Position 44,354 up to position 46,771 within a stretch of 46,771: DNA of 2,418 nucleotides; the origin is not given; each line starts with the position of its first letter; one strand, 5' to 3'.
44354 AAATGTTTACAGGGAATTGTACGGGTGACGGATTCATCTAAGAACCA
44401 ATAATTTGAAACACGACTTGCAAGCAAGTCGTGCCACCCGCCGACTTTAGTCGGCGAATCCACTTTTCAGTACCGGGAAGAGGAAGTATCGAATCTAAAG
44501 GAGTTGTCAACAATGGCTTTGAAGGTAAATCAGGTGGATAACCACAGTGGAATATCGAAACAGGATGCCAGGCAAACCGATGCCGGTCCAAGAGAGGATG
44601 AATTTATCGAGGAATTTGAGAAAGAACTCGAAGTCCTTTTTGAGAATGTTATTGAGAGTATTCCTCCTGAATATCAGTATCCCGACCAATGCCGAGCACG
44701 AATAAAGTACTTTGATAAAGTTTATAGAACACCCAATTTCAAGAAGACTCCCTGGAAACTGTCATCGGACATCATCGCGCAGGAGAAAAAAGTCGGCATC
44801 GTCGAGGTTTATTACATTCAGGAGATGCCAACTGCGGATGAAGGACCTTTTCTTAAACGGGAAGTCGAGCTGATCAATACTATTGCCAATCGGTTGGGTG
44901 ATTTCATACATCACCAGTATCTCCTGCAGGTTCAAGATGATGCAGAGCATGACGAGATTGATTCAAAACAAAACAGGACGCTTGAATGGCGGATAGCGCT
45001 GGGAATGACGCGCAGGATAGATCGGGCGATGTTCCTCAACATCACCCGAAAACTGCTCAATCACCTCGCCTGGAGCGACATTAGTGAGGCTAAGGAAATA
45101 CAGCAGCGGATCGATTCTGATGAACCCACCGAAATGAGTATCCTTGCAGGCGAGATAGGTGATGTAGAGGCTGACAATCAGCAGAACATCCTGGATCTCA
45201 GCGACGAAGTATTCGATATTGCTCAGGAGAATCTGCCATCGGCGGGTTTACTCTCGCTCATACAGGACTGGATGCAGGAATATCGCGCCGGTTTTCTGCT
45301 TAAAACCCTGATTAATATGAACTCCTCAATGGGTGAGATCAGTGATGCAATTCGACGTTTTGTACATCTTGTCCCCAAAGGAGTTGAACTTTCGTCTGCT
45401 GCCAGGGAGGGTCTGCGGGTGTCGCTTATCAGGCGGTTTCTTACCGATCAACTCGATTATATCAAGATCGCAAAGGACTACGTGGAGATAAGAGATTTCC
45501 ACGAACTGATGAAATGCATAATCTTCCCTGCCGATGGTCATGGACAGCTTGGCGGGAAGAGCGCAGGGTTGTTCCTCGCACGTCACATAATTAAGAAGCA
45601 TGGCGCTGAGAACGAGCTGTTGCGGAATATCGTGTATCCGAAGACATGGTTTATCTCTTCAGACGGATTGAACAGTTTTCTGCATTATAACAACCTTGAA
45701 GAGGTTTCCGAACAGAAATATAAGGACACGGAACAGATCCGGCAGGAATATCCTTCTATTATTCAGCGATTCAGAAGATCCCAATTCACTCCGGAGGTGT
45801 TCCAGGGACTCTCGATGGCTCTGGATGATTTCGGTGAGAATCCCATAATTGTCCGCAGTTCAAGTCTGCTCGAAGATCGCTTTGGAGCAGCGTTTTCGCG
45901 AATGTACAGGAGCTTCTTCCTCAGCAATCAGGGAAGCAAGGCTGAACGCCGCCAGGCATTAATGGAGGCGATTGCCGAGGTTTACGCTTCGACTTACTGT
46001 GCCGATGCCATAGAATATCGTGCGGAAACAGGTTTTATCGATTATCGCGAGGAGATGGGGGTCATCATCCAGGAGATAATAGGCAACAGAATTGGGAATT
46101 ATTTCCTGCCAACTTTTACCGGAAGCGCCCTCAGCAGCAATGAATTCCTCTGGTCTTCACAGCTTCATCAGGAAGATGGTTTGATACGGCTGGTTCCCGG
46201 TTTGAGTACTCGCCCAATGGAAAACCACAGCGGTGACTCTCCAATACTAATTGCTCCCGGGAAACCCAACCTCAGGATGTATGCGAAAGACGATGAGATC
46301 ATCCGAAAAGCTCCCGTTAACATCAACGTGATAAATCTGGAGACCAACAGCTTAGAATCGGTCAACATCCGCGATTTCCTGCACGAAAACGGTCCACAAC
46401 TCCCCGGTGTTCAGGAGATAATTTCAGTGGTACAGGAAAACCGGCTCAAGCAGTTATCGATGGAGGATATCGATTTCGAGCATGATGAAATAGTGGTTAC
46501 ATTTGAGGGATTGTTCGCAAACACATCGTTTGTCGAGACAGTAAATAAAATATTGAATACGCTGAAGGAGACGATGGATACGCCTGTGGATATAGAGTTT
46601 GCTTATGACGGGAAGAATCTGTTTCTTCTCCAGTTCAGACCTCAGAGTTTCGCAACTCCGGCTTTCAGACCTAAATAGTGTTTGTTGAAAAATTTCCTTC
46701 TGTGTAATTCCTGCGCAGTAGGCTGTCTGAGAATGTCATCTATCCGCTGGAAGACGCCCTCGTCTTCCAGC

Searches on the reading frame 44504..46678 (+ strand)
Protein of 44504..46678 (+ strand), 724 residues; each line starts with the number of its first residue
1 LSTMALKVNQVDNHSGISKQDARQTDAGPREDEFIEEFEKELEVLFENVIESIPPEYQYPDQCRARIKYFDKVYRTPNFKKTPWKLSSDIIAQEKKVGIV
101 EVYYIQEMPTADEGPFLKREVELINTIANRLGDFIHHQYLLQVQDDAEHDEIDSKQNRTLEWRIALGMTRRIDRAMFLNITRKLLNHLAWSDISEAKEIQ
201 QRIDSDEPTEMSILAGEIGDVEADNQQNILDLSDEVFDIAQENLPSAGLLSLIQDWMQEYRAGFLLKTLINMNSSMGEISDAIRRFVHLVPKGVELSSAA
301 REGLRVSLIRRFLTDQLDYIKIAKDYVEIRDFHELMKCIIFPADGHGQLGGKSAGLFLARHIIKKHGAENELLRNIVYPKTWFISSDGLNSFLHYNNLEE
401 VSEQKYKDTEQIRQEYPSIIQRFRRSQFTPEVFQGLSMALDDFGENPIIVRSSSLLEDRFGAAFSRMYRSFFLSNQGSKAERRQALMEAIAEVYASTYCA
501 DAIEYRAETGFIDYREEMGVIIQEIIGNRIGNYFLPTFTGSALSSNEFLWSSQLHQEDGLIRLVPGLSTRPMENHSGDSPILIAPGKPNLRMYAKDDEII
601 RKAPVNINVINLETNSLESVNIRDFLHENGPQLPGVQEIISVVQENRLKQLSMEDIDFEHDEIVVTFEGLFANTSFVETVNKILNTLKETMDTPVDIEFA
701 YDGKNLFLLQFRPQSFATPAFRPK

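Call 42: search_protein_families(library=pfam, proteins=[window:44504-46678:+], max_evalue=0.001)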
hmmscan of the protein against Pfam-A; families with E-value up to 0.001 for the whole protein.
window:44504-46678:+ (724 aa): 1 family
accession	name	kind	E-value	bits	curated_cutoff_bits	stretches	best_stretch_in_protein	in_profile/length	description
PF01326.24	PPDK_N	-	6.8e-46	157.5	27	1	348-716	3-311/328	Pyruvate phosphate dikinase, AMP/ATP-binding domain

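Call 64: find_homologous_proteins(query=window:44504-46678:+, max_evalue=1e-30)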
Query window:44504-46678:+ (724 aa): 4342 proteins with E <= 1e-30 among 8000 candidates; the best 120 are listed.
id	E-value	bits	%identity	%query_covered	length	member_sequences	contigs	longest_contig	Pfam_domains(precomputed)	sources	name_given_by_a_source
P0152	0.0e+0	1623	100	100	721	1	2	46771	PF01326.25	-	-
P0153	0.0e+0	1484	92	100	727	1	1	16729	PF01326.25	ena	-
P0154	0.0e+0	1308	79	100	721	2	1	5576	PF01326.25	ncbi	-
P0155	2.0e-256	871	55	100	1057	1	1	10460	PF01326.25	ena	-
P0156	1.3e-254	865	56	96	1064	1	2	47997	PF01326.25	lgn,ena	-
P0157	5.2e-249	846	53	99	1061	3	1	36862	PF18765.8,PF01326.25,PF01909.30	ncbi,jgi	-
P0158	8.8e-246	836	52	99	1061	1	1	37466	PF18765.8,PF22600.3,PF01326.25,PF01909.30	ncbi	-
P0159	1.4e-245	835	52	100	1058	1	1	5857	PF18765.8,PF01326.25,PF01909.30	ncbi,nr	ncbi:MAG: PEP/pyruvate-binding domain-containing protein [Candidatus Hatepunaea meridiana]|nr:PEP/py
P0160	1.7e-242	825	52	96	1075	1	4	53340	PF01326.25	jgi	-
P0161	3.8e-241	820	51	100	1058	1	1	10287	PF18765.8,PF01326.25,PF01909.30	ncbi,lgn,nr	ncbi:nucleotidyltransferase domain-containing protein [bacterium]|nr:nucleotidyltransferase domain-c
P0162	9.7e-241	819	49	95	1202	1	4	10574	PF18765.8,PF22600.3,PF01326.25,PF01909.30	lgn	-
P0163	6.7e-240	816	52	98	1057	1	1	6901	PF18765.8,PF22600.3,PF01326.25,PF01909.30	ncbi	-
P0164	7.6e-240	816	53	98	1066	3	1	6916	PF01326.25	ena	-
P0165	4.6e-236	803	50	98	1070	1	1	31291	PF18765.8,PF01326.25,PF01909.30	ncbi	ncbi:PEP/pyruvate-binding domain-containing protein [Calditrichota bacterium]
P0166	3.8e-233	794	52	96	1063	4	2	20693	PF01326.25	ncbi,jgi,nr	ncbi:pyruvate, phosphate dikinase [bacterium]|nr:pyruvate, phosphate dikinase [bacterium]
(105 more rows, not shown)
